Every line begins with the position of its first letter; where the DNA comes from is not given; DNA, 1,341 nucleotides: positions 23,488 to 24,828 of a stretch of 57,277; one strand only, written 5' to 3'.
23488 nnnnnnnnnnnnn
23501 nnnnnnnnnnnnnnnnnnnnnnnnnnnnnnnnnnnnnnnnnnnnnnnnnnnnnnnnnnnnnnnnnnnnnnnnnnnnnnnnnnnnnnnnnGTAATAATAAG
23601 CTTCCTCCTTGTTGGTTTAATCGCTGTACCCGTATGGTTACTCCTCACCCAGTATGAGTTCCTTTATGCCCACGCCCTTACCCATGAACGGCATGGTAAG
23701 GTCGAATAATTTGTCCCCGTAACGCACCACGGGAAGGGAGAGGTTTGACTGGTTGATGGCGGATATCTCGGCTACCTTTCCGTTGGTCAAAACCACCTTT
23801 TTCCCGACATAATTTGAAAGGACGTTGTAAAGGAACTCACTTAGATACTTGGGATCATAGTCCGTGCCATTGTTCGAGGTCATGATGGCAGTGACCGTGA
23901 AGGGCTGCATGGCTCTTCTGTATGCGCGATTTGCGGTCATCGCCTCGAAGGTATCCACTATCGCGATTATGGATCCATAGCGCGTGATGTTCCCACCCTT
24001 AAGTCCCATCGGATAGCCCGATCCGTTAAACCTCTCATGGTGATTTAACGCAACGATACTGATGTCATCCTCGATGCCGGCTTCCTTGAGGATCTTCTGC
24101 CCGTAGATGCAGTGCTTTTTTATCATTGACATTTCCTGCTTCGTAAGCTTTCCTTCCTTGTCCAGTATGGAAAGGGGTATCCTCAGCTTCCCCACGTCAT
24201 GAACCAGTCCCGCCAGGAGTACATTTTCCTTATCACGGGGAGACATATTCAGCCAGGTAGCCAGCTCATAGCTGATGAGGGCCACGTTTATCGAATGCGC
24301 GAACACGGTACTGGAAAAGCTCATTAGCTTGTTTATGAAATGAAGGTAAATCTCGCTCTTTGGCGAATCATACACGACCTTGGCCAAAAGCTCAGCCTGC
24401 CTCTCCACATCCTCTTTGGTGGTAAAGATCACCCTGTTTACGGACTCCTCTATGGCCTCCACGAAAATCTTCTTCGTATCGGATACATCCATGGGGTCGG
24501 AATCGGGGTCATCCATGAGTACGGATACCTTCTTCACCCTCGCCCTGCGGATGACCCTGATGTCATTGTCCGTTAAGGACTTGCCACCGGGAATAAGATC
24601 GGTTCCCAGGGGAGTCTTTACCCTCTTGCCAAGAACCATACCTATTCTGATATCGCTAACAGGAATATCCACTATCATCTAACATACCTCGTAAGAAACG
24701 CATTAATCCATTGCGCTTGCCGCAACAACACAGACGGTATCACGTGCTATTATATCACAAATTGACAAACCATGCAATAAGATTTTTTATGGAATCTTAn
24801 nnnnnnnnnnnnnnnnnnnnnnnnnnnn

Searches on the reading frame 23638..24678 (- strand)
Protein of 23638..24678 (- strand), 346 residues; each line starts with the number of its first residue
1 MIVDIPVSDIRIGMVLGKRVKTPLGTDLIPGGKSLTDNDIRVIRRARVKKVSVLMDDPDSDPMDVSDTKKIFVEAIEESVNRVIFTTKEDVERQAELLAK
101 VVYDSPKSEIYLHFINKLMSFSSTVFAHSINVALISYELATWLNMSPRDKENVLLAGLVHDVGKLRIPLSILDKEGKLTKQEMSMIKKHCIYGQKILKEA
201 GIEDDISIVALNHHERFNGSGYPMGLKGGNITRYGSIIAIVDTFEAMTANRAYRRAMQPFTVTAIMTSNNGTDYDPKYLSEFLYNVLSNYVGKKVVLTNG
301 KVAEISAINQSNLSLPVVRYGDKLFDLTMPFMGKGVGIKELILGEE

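Call 6: search_protein_families(library=pfam, proteins=[window:23638-24678:-], max_evalue=0.001)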
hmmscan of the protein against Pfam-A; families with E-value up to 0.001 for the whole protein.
window:23638-24678:- (346 aa): 3 families
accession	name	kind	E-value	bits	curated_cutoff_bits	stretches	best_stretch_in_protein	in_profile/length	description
PF13487.12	HD_5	-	4.6e-31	108.3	27.2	1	125-277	14-169/170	HD domain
PF01966.28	HD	-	3.7e-18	66.3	22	1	125-247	1-116/116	HD domain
PF08668.18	HDOD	-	6.5e-05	22.9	22.9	1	125-167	95-135/196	HDOD domain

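Call 12: search_protein_families(library=ncbifam, proteins=[window:23638-24678:-], max_evalue=0.001)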
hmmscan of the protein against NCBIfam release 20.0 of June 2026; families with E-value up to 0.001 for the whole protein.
window:23638-24678:- (346 aa): 6 families
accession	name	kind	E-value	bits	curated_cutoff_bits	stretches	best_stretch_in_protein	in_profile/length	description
NF053512.1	nitric_RR_NosR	exception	1.6e-28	99.9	400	1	124-287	191-355/422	response regulator c-di-GMP phosphodiesterase, NosR family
TIGR00277.1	HDIG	domain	6.3e-10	38.8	27.6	1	123-215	3-83/84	HDIG domain-containing metalloprotein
NF009346.0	PRK12705.1-3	equivalog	6.4e-06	25.2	545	1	101-216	276-373/493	hypothetical protein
NF045665.1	NTPtran_DVU1551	equivalog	0.00015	21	315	1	89-164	184-259/359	DVU_1551 family NTP transferase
NF005519.0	PRK07152.1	equivalog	0.00015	20.8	315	1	109-246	182-308/361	nicotinate-nucleotide adenylyltransferase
TIGR00295.1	TIGR00295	hypoth_equivalog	0.00089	19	172.35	0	119-213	8-87/164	TIGR00295 family protein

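Call 72: find_homologous_proteins(query=window:23638-24678:-, max_evalue=1e-40)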
Query window:23638-24678:- (346 aa): 75 proteins with E <= 1e-40 among 2708 candidates.
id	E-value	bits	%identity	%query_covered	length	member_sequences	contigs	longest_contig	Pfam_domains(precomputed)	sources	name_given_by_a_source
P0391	1.5e-205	700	100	93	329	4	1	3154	PF13487.13,PF01966.29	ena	-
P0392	1.1e-112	394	52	99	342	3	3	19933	PF08668.19,PF13487.13,PF01966.29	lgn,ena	-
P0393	3.5e-111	390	51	99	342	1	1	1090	PF08668.19,PF13487.13,PF01966.29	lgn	-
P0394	5.2e-90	320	45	99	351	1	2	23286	PF08668.19,PF13487.13,PF01966.29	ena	-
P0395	9.0e-64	234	36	97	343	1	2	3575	PF08668.19,PF13487.13,PF01966.29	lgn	-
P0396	9.4e-54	201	35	92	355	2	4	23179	PF13487.13,PF01966.29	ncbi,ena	-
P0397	1.0e-51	194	36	90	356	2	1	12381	PF08668.19,PF13487.13,PF01966.29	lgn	-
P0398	4.2e-51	192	31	97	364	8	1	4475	PF13487.13,PF01966.29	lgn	-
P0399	7.7e-50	188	38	73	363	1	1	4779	PF13487.13,PF01966.29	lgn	-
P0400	8.5e-50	188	35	93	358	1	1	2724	PF08668.19,PF13487.13,PF01966.29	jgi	jgi:putative nucleotidyltransferase with HDIG domain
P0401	9.5e-50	188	35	94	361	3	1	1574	PF13487.13,PF01966.29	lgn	-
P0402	5.1e-49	185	43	62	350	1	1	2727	PF13487.13,PF01966.29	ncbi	-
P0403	6.5e-49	185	43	62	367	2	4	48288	PF08668.19,PF13487.13,PF01966.29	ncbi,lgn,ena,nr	ncbi:MAG: HD-GYP domain-containing protein [Lachnospiraceae bacterium]|nr:HD-GYP domain-containing p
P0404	8.6e-49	185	38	73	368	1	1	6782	PF13487.13,PF01966.29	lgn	-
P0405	1.0e-48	184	35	93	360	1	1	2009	PF13487.13,PF01966.29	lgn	-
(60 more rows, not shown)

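Call 73: find_encoding_contigs(protein=P0392, flank=10000, max_places=1)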
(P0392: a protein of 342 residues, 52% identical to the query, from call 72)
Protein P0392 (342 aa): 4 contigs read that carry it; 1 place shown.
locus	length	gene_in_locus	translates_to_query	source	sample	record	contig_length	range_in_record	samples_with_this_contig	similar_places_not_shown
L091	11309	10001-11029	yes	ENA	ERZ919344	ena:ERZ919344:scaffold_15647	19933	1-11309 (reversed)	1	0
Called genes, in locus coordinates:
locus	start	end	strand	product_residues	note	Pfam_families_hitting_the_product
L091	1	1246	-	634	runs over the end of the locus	PF00589:Phage_integrase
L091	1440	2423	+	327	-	-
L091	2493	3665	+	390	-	PF00037:Fer4 (faint), PF12838:Fer4_7 (weak), PF13237:Fer4_10 (faint), PF14697:Fer4_21 (faint), PF12837:Fer4_6 (weak), PF04432:FrhB_FdhB_C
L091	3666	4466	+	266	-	PF04432:FrhB_FdhB_C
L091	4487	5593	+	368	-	PF04230:PS_pyruv_trans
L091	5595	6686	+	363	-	PF04230:PS_pyruv_trans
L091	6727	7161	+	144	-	-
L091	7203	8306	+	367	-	PF00535:Glycos_transf_2, PF10111:Glyco_tranf_2_2, PF13641:Glyco_tranf_2_3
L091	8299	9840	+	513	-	PF01676:Metalloenzyme, PF06415:iPGM_N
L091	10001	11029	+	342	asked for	PF08668:HDOD (faint), PF13487:HD_5, PF01966:HD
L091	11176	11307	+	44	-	?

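Call 74: find_encoding_contigs(protein=P0394, flank=10000, max_places=1)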
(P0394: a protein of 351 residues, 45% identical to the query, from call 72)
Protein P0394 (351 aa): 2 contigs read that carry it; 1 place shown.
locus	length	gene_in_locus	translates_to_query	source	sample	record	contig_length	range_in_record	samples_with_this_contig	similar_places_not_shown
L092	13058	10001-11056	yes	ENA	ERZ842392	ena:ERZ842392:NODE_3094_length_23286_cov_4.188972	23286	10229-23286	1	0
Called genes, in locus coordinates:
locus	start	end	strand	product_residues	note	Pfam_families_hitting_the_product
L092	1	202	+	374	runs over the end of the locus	PF01098:FTSW_RODA_SPOVE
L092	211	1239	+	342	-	PF00768:Peptidase_S11, PF13354:Beta-lactamase2 (weak)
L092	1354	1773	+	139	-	-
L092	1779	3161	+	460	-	PF26011:Beta-barrel_RND_rel (weak)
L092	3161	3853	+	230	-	PF01168:Ala_racemase_N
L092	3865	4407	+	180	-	PF04472:SepF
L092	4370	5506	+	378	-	PF01761:DHQ_synthase, PF24621:DHQS_C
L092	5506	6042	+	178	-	PF01252:Peptidase_A8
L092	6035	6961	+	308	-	PF01479:S4 (faint), PF00849:PseudoU_synth_2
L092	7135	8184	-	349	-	PF02899:Phage_int_SAM_1 (faint), PF00589:Phage_integrase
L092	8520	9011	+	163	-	PF00669:Flagellin_N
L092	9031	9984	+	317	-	PF00700:Flagellin_C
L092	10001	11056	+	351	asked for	PF08668:HDOD (weak), PF13487:HD_5, PF01966:HD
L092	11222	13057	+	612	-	?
